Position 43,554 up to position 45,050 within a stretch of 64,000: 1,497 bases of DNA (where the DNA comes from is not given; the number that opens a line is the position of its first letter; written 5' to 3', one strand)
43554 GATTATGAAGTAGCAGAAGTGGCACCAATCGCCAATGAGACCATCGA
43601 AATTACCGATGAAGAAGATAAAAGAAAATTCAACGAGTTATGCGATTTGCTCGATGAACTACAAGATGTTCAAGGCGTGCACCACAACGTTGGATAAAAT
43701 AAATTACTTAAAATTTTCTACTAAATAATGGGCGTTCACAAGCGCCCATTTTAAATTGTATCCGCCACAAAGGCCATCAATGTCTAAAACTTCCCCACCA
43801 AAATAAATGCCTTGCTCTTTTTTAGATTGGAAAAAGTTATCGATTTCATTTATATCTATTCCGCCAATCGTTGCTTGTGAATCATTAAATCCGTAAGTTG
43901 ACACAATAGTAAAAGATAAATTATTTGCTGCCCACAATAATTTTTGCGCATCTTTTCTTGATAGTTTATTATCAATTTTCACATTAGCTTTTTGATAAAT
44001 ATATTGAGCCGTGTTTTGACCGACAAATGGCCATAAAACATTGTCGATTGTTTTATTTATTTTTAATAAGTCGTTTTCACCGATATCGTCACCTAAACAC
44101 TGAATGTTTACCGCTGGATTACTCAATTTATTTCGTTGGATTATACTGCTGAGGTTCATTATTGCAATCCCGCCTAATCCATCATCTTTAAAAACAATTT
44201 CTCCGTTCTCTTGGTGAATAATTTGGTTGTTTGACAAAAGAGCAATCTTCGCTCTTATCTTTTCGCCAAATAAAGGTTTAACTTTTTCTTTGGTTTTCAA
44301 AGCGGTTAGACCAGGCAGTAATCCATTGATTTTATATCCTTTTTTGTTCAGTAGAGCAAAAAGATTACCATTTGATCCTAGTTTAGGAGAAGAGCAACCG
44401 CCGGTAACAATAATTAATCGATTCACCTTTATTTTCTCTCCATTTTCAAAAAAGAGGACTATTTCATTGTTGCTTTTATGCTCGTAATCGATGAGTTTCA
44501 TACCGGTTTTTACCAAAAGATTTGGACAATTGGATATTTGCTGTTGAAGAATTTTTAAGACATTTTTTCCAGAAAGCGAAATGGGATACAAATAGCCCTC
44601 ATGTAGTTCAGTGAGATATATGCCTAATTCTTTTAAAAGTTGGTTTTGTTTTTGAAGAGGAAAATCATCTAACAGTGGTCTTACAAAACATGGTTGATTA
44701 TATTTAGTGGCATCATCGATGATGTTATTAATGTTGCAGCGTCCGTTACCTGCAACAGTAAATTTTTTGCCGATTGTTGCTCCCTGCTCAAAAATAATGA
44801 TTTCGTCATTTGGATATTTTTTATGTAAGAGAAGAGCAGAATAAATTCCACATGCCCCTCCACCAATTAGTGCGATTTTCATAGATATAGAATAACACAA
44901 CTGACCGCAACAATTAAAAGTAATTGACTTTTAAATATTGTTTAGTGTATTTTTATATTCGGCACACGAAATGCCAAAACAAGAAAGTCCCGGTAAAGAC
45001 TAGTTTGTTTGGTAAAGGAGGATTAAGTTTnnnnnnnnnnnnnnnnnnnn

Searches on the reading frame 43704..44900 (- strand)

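Call 86: search_protein_families(library=pfam, proteins=[window:43704-44900:-], max_evalue=0.00001)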
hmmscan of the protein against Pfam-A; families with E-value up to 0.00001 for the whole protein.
window:43704-44900:- (398 aa): 2 families
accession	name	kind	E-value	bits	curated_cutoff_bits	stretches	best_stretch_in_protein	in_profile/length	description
PF03486.20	HI0933_like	-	2.5e-49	168.4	50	1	8-391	2-239/244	HI0933-like protein Rossmann domain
PF22780.1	HI0933_like_1st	-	2.2e-08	34.6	27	1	196-341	2-163/165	HI0933-like protein barrel and H2TH domain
